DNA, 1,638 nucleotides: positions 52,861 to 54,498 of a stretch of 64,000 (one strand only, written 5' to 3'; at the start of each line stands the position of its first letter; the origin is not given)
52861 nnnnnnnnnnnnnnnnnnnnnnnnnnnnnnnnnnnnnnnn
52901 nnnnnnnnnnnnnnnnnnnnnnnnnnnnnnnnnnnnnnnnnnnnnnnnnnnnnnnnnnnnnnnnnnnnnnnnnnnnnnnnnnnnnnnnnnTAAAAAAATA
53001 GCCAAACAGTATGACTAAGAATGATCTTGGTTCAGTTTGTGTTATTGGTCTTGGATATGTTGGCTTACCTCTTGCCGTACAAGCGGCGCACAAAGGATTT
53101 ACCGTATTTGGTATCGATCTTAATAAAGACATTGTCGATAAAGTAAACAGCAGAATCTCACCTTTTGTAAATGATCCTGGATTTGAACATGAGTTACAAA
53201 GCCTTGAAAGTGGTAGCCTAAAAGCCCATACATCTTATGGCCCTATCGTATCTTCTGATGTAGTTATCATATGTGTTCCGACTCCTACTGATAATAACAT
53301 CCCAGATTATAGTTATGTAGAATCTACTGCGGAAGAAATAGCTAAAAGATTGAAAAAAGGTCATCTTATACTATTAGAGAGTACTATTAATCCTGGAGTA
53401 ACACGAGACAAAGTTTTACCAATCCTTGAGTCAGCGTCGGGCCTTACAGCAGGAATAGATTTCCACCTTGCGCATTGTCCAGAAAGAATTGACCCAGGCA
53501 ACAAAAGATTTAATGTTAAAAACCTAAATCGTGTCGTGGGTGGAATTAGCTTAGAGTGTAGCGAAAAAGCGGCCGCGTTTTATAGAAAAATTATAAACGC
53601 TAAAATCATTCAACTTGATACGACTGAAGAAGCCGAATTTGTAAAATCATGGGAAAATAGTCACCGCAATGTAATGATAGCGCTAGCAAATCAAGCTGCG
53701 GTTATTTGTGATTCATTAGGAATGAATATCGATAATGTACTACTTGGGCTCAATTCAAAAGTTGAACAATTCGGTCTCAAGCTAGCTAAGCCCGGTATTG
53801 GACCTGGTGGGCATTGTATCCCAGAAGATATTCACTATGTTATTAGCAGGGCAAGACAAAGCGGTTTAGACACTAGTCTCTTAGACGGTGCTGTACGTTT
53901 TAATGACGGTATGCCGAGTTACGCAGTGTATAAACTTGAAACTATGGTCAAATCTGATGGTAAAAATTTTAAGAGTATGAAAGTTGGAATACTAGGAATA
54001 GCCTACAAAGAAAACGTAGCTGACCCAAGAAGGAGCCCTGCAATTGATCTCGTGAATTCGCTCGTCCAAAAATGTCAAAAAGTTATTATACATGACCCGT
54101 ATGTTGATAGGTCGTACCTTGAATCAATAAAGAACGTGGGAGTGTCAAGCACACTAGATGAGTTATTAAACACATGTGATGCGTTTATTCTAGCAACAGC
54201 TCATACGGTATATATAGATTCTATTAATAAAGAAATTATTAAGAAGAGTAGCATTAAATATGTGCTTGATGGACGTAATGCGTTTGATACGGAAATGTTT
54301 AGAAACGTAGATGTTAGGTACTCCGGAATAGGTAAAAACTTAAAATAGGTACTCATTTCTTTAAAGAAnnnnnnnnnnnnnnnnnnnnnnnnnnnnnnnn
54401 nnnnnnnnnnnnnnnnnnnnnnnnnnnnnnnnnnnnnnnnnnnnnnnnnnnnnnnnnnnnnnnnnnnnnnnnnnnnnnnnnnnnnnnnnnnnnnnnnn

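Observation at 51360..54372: AT-rich island encoding a hyaluronan-synthase-like GT2 plus UDP-sugar dehydrogenase (galU nearby): candidate acidic exopolysaccharide or capsule locus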

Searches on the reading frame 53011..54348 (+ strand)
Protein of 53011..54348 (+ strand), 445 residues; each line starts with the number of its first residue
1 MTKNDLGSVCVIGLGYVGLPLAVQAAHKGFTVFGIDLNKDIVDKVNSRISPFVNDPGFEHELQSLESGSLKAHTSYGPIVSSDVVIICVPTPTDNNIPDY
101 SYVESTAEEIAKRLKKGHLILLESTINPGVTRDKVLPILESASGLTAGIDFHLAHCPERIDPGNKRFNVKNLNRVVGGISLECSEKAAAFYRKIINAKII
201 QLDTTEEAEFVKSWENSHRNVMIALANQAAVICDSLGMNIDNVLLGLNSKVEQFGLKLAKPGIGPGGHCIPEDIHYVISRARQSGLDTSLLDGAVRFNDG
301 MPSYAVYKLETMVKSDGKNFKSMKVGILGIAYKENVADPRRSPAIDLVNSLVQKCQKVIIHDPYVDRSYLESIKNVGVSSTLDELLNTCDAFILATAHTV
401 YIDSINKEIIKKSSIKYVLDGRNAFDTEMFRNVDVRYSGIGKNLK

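Call 3: search_protein_families(library=pfam, proteins=[window:53011-54348:+], max_evalue=0.01)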
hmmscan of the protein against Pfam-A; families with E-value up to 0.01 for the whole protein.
window:53011-54348:+ (445 aa): 5 families
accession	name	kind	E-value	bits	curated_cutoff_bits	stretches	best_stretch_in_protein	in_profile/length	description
PF03721.20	UDPG_MGDP_dh_N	-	5.1e-44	150.5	27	1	9-187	3-183/187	UDP-glucose/GDP-mannose dehydrogenase family, NAD binding domain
PF00984.24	UDPG_MGDP_dh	-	6.3e-22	77.9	25.4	1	206-299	1-93/94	UDP-glucose/GDP-mannose dehydrogenase family, central domain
PF03720.21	UDPG_MGDP_dh_C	-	4.7e-21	75.5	30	1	326-426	1-102/103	UDP-glucose/GDP-mannose dehydrogenase family, UDP binding domain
PF03446.21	NAD_binding_2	-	7.6e-08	33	21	1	9-132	2-101/161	NAD binding domain of 6-phosphogluconate dehydrogenase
PF02737.24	3HCDH_N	-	0.00023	21.5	22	1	9-89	2-86/180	3-hydroxyacyl-CoA dehydrogenase, NAD binding domain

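Call 4: search_protein_families(library=ncbifam, proteins=[window:53011-54348:+], max_evalue=0.01)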
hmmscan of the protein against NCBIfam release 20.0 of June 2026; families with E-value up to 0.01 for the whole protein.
window:53011-54348:+ (445 aa): 13 families
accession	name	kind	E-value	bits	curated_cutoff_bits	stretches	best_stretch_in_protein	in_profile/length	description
TIGR03026.1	NDP-sugDHase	subfamily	5.7e-113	377.8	189.8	1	9-423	3-413/413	nucleotide sugar dehydrogenase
NF040825.1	UDPMaNacDH_Arch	equivalog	4.9e-83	279.3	750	1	9-427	3-403/418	UDP-N-acetyl-D-mannosamine dehydrogenase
NF008286.0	PRK11064.1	equivalog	1.3e-67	228.2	459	1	8-412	5-409/420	UDP-N-acetyl-D-mannosamine dehydrogenase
NF041297.1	UDPGDh_AglM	equivalog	3.4e-58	197.6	670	1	9-427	3-419/429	UDP-glucose 6-dehydrogenase AglM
NF011729.0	PRK15182.1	equivalog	4.1e-56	190.6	592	1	8-409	8-399/425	Vi polysaccharide biosynthesis UDP-N-acetylglucosamine C-6 dehydrogenase TviB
NF047673.2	TeichurnBiosyTuaD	equivalog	8e-43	147.2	700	1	9-442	4-431/439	UDP-glucose 6-dehydrogenase TuaD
NF011631.0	PRK15057.1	equivalog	7.3e-13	48.4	757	1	10-365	4-339/388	UDP-glucose 6-dehydrogenase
TIGR03911.1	pyrrolys_PylD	equivalog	4.3e-05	22.8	150.05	1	8-49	147-188/266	3-methylornithyl-N6-L-lysine dehydrogenase PylD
NF043037.1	ThreonDh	equivalog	5.1e-05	22.8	350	1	8-47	4-43/297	L-threonate dehydrogenase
NF012005.0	PRK15461.1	equivalog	0.00023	20.5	348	0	9-46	4-41/298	sulfolactaldehyde 3-reductase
TIGR01692.1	HIBADH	equivalog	0.00071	19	291.6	0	12-133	2-99/288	3-hydroxyisobutyrate dehydrogenase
TIGR01505.1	tartro_sem_red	equivalog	0.00081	18.7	340.75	0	9-131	2-100/291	2-hydroxy-3-oxopropionate reductase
NF006143.0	PRK08293.1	equivalog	0.0016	17.8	312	1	6-54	4-52/291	3-hydroxyacyl-CoA dehydrogenase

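Call 7: search_solved_structures(query=window:53011-54348:+, max_evalue=1e-10)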
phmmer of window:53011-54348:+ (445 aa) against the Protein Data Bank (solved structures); distinct sequences matched with E-value up to 1e-10: 30.
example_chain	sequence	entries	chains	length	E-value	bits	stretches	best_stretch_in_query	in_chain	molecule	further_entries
4r16_A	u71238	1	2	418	5.2e-71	243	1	9-426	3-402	418aa long hypothetical UDP-N-acetyl-D-mannosaminuronic acid dehydrogenase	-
3ojl_A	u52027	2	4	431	5.7e-61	209.9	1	9-404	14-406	Cap5O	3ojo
3g79_A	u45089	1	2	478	2.8e-56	194.5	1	7-442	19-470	NDP-N-acetyl-D-galactosaminuronic acid dehydrogenase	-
4xr9_A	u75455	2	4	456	1.5e-51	178.9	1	9-399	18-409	CalS8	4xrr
1mfz_A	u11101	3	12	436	1.4e-40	142.7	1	9-410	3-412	GDP-mannose 6-dehydrogenase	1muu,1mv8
3vtf_A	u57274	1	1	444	2.2e-40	142.1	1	6-401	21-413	UDP-glucose 6-dehydrogenase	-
3gg2_A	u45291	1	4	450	3.5e-37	131.5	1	9-426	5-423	Sugar dehydrogenase, UDP-glucose/GDP-mannose dehydrogenase family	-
4a7p_A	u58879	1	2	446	1.2e-28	103.4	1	9-442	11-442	UDP-GLUCOSE DEHYDROGENASE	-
2y0e_A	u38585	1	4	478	1.3e-24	90.1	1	9-441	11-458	UDP-GLUCOSE DEHYDROGENASE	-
2o3j_A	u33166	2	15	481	1.9e-23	86.3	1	8-402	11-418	UDP-glucose 6-dehydrogenase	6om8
2y0c_A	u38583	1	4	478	2.4e-23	86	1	9-441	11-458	UDP-GLUCOSE DEHYDROGENASE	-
2y0d_A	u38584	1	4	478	2.4e-23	86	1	9-441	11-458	UDP-GLUCOSE DEHYDROGENASE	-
4edf_A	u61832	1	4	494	1.2e-20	77.1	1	6-380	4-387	UDP-glucose 6-dehydrogenase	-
2q3e_A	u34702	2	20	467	2e-20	76.4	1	6-380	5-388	UDP-glucose 6-dehydrogenase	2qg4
5w4x_A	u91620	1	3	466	2.1e-20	76.3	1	6-380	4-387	UDP-glucose 6-dehydrogenase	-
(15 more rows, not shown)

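Call 46: search_dna_similar(query=window:53011-54348:+, collection=plasmids, mode=protein, max_rows=40, rows=best)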
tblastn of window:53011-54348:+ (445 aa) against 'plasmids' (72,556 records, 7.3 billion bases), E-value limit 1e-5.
Records with a match: 1342; places in all: 1546; records where one place covers at least 80% of the query: 1138.
Best place of each record, by identity: <60% 1342.
By first word of the organism name: Bacillus 192; Rhizobium 153; Ralstonia 135; Phaeobacter 117; Sinorhizobium 84; Streptomyces 68; Escherichia 34; Leisingera 30; Azospirillum 29; Sulfitobacter 25; and 158 more.
By predicted mobility (MOB-suite, as given by PLSDB): non-mobilizable 825; mobilizable 298; conjugative 219.
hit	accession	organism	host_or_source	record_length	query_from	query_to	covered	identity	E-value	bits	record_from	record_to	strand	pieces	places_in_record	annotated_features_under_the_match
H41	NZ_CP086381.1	Deinococcus radiophilus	Harpadon nehereus,cell culture,2 Mrad ...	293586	9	399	88%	40.3%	9e-77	267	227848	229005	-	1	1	nucleotide sugar dehydrogenase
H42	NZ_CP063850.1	Paludibaculum fermentans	-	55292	9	399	88%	39.9%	9e-79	273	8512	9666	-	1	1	nucleotide sugar dehydrogenase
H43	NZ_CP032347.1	Azospirillum brasilense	soil sample,Agricultural field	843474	8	425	94%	36.8%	4e-68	242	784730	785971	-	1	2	nucleotide sugar dehydrogenase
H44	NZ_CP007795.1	Azospirillum argentinense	Triticum aestivum L.,Root,wheat ...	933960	8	425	94%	36.8%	1e-67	241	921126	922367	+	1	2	nucleotide sugar dehydrogenase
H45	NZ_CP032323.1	Azospirillum argentinense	soil sample,Agricultural field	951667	8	425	94%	36.8%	1e-67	241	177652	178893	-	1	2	nucleotide sugar dehydrogenase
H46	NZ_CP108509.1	Streptomyces sp. NBC_01237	-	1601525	9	401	88%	39.1%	5e-72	253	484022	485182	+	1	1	none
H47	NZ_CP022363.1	Azospirillum sp. TSH58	single cell,paddy soils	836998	8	425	94%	36.6%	1e-67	241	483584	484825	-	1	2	nucleotide sugar dehydrogenase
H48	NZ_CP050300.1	Phyllobacterium sp. 628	Oxytropis pumilio,cell culture,root ...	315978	3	398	89%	38.5%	5e-66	236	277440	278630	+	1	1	nucleotide sugar dehydrogenase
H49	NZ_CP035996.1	Bacillus mycoides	cell culture,soil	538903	8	428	95%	36.1%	2e-70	249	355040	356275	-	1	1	nucleotide sugar dehydrogenase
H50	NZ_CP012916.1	Azospirillum brasilense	Digitaria eriantha,microbe,root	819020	8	425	94%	36.3%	2e-67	240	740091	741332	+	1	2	nucleotide sugar dehydrogenase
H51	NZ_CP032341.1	Azospirillum brasilense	soil sample,Agricultural field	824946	8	425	94%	36.3%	2e-67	240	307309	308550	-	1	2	nucleotide sugar dehydrogenase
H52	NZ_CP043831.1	Bacillus sp. BS98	oyster,whole organism,intestinal tract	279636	3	425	95%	35.7%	3e-61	223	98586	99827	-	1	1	nucleotide sugar dehydrogenase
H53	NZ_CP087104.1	Bacillus toyonensis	mixed culture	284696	3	425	95%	35.7%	4e-61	222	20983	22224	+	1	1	nucleotide sugar dehydrogenase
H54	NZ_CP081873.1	Bacillus toyonensis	Environment,soil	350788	3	425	95%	35.7%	4e-61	222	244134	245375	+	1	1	nucleotide sugar dehydrogenase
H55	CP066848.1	Bacillus mycoides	single cell,soil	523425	8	428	95%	35.9%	6e-70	248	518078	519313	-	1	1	nucleotide sugar dehydrogenase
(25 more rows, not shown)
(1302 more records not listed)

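Call 49: find_homologous_proteins(query=window:53011-54348:+, max_evalue=1e-20)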
Query window:53011-54348:+ (445 aa): 7999 proteins with E <= 1e-20 among 8000 candidates; the best 120 are listed.
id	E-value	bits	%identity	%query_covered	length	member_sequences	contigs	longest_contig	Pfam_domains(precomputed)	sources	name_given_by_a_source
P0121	1.0e-294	995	100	100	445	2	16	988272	PF00984.25,PF03446.22,PF03721.21,PF03720.23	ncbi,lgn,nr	ncbi:nucleotide sugar dehydrogenase [Candidatus Saccharibacteria bacterium]|nr:MAG: nucleotide sugar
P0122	1.0e-231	787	79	100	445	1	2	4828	PF00984.25,PF03446.22,PF03721.21,PF03720.23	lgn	-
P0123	3.2e-214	730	73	99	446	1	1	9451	PF00984.25,PF03446.22,PF03721.21,PF03720.23,PF02737.25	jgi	jgi:nucleotide sugar dehydrogenase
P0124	2.8e-169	582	59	98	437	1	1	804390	PF00984.25,PF03446.22,PF01210.30,PF03721.21,PF03720.23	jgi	jgi:UDP-N-acetyl-D-glucosamine dehydrogenase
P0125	4.7e-169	581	58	98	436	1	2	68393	PF00984.25,PF03721.21,PF03720.23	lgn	-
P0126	2.4e-168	579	59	98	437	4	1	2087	PF00984.25,PF03446.22,PF03721.21,PF03720.23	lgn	-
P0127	4.4e-168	578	58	98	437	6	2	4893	PF00984.25,PF03446.22,PF03721.21,PF03720.23,PF02737.25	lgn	-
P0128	1.0e-167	576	59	99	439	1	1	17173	PF00984.25,PF03446.22,PF03721.21,PF03807.24,PF03720.23,PF02737.25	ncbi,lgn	-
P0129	3.1e-167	575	57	98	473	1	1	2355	PF00984.25,PF03446.22,PF03721.21,PF03720.23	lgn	-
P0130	1.2e-166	573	58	98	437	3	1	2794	PF00984.25,PF03446.22,PF03721.21,PF03720.23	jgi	jgi:UDP-N-acetyl-D-glucosamine dehydrogenase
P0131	8.4e-166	570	57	98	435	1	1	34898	PF00984.25,PF03446.22,PF03721.21,PF03720.23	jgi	jgi:UDP-N-acetyl-D-glucosamine dehydrogenase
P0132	2.0e-164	566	57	99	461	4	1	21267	PF00984.25,PF03446.22,PF01210.30,PF03721.21,PF03720.23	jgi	jgi:UDP-N-acetyl-D-glucosamine dehydrogenase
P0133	3.0e-164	565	57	98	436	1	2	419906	PF00984.25,PF03446.22,PF03721.21,PF03720.23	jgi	jgi:UDP-N-acetyl-D-glucosamine dehydrogenase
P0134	3.1e-164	565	58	98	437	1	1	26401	PF00984.25,PF03446.22,PF03721.21,PF03720.23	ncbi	-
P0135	5.5e-164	564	58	98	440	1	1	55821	PF00984.25,PF03446.22,PF02826.26,PF03721.21,PF03720.23,PF02737.25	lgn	-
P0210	5.3e-150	518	53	99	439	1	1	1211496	PF00984.25,PF03446.22,PF03721.21,PF03720.23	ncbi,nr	ncbi:nucleotide sugar dehydrogenase [Candidatus Saccharibacteria bacterium]|nr:MAG: nucleotide sugar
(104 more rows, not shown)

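Call 50: find_encoding_contigs(protein=P0124, flank=7000, max_places=1)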
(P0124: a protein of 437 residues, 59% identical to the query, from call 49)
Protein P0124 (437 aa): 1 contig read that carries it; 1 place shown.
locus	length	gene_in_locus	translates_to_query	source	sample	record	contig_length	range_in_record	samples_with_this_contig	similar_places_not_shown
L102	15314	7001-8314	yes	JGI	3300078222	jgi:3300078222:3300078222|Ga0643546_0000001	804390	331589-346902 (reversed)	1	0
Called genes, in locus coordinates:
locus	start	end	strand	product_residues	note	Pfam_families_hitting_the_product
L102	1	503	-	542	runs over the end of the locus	PF12728:HTH_17 (faint), PF14417:MEDS, PF00512:HisKA, PF02518:HATPase_c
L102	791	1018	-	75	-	-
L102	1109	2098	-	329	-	PF00512:HisKA, PF02518:HATPase_c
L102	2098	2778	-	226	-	PF00072:Response_reg, PF00486:Trans_reg_C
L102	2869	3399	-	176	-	-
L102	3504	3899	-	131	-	PF03073:TspO_MBR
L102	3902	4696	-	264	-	PF12679:ABC2_membrane_2, PF12730:ABC2_membrane_4, PF10920:DUF2705, PF12698:ABC2_membrane_3, PF13346:ABC2_membrane_5 (weak)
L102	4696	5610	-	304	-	PF00005:ABC_tran, PF13304:AAA_21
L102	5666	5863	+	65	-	-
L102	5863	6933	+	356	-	PF07690:MFS_1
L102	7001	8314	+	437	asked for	PF01210:NAD_Gly3P_dh_N (faint), PF03446:NAD_binding_2, PF03721:UDPG_MGDP_dh_N, PF00984:UDPG_MGDP_dh, PF03720:UDPG_MGDP_dh_C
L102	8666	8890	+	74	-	-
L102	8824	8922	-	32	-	-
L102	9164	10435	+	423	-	PF02469:Fasciclin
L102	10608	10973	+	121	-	-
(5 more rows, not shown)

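Call 51: find_encoding_contigs(protein=P0210, flank=7000, max_places=1)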
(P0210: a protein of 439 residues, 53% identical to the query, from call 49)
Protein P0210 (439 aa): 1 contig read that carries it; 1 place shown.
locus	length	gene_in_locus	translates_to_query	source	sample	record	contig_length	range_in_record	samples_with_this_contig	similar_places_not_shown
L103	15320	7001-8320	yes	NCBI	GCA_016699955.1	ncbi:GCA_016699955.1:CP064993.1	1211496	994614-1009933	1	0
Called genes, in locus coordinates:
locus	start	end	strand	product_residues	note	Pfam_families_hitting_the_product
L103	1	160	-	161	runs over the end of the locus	-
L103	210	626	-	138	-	PF00226:DnaJ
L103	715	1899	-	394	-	PF00009:GTP_EFTU, PF03144:GTP_EFTU_D2, PF03143:GTP_EFTU_D3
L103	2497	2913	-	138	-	-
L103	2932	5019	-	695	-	PF00009:GTP_EFTU, PF03144:GTP_EFTU_D2, PF22042:EF-G_D2, PF14492:EFG_III, PF16658:RF3_C (weak), PF03764:EFG_IV, PF00679:EFG_C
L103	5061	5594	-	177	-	-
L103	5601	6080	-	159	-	PF00177:Ribosomal_S7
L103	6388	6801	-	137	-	PF00164:Ribosom_S12_S23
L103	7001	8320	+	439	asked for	PF03446:NAD_binding_2 (weak), PF03721:UDPG_MGDP_dh_N, PF00984:UDPG_MGDP_dh, PF03720:UDPG_MGDP_dh_C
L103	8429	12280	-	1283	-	PF04997:RNA_pol_Rpb1_1, PF00623:RNA_pol_Rpb1_2, PF04983:RNA_pol_Rpb1_3, PF04998:RNA_pol_Rpb1_5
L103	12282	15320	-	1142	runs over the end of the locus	PF04563:RNA_pol_Rpb2_1, PF04561:RNA_pol_Rpb2_2, PF04565:RNA_pol_Rpb2_3, PF10385:RNA_pol_Rpb2_45, PF00562:RNA_pol_Rpb2_6, PF04560:RNA_pol_Rpb2_7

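Call 74: search_dna_similar(query=window:53011-54348:+, collection=plasmids, mode=protein, max_rows=60, rows=spread)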
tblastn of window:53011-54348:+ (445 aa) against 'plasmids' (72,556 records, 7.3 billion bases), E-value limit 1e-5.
Records with a match: 1342; places in all: 1546; records where one place covers at least 80% of the query: 1138.
Best place of each record, by identity: <60% 1342.
By first word of the organism name: Bacillus 192; Rhizobium 153; Ralstonia 135; Phaeobacter 117; Sinorhizobium 84; Streptomyces 68; Escherichia 34; Leisingera 30; Azospirillum 29; Sulfitobacter 25; and 158 more.
By predicted mobility (MOB-suite, as given by PLSDB): non-mobilizable 825; mobilizable 298; conjugative 219.
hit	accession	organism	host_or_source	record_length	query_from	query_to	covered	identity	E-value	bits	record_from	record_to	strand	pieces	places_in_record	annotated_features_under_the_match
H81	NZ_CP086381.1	Deinococcus radiophilus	Harpadon nehereus,cell culture,2 Mrad ...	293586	9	399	88%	40.3%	9e-77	267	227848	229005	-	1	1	nucleotide sugar dehydrogenase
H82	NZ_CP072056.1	Bacillus mycoides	cell culture,soil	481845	8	428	95%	35.7%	4e-69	245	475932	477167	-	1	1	nucleotide sugar dehydrogenase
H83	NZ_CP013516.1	Rhizobium sp. N1314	Phaseolus vulgaris,Whole ...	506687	11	426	93%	35.8%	1e-65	235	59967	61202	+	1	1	nucleotide sugar dehydrogenase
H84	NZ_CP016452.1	Sinorhizobium sp. RAC02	Microbial isolate,Algal phycosphere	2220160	9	398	88%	37.8%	3e-64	231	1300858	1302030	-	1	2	none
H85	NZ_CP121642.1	Rhizobium sp. CC1099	Onobrychis viciifolia,cell culture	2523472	11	398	87%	37.3%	2e-66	237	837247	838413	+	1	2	none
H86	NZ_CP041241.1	Sinorhizobium mexicanum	Acaciella angustissima,cell culture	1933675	3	398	89%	36.3%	5e-61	221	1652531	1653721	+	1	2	none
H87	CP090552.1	Rhizobium leguminosarum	Trifolium pratense,Cell culture,Plant ...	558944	11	398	87%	36.8%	4e-62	225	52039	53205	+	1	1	nucleotide sugar dehydrogenase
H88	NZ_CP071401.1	Rhizobium leguminosarum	lentil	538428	11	398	87%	36.7%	1e-65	235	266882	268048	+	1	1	nucleotide sugar dehydrogenase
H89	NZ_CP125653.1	Rhizobium sp. BT04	Phaseolus vulgaris,Pure culture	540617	11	398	87%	36.5%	2e-64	231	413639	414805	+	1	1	nucleotide sugar dehydrogenase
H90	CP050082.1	Rhizobium leguminosarum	Trifolium pratense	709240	11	398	87%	36.5%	1e-61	223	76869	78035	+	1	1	nucleotide sugar dehydrogenase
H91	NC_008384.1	Rhizobium johnstonii 3841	-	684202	11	398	87%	36.2%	5e-61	222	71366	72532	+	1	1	nucleotide sugar dehydrogenase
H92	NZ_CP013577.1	Rhizobium phaseoli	Phaseolus vulgaris,Whole ...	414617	11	398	87%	36.0%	6e-65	233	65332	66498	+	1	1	nucleotide sugar dehydrogenase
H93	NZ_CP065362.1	Ruegeria sp. SCSIO 43209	Galaxea fascicularis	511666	9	401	88%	35.0%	1e-64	233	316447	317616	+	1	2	nucleotide sugar dehydrogenase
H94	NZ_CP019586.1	Sinorhizobium meliloti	Medicago arborea,tissue sample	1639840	9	398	88%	34.8%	5e-57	210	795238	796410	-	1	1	none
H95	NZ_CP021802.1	Sinorhizobium meliloti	Medicago sativa,Single Cell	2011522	9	398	88%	34.8%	5e-57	210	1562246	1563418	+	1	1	none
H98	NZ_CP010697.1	Phaeobacter inhibens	cell culture,cleaning system aquaculture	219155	9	403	89%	33.5%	3e-54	202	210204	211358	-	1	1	tviB: Vi polysaccharide biosynthesis UDP-N-acetylglucosamine C-6 ...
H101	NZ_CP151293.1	Shigella sonnei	Homo sapiens,whole organism,stool sample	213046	7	401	89%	32.5%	1e-52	197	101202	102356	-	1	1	tviB: Vi polysaccharide biosynthesis UDP-N-acetylglucosamine C-6 ...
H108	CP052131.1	Ralstonia solanacearum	tomato,cell culture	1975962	5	365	81%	33.7%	9e-51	192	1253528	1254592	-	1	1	wecC: UDP-N-acetyl-D-mannosamine dehydrogenase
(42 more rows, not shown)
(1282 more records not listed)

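Call 75: get_annotated_region(hit=H101, flank=300)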
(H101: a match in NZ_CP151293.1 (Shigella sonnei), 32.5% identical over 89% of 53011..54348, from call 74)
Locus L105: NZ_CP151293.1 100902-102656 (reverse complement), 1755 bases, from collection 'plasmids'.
description: Shigella sonnei strain CS14 plasmid pINV, complete sequence
organism: Shigella sonnei (NCBI taxid 624)
taxonomy: Bacteria; Pseudomonadota; Gammaproteobacteria; Enterobacterales; Enterobacteriaceae; Shigella; Shigella sonnei
host: -; source: Homo sapiens,whole organism,stool sample; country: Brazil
typing (MOB-suite, as given by PLSDB): conjugative; replicon IncFIA,IncFIC; relaxase MOBF,MOBF,MOBP; mating-pair formation MPF_Unknown
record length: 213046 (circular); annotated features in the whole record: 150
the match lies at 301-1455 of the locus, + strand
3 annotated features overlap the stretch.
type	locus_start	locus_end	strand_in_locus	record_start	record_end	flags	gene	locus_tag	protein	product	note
CDS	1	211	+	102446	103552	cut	-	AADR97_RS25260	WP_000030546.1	Wzz/FepE/Etk N-terminal domain-containing protein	GO:0009103 - lipopolysaccharide biosynthetic process [Evidence IEA]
CDS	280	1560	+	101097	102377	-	tviB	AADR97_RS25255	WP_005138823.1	Vi polysaccharide biosynthesis UDP-N-acetylglucosamine C-6 dehydrogenase TviB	GO:0000271 - polysaccharide biosynthetic process [Evidence IEA]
CDS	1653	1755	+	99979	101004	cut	-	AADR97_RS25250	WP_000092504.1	NAD-dependent epimerase/dehydratase family protein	-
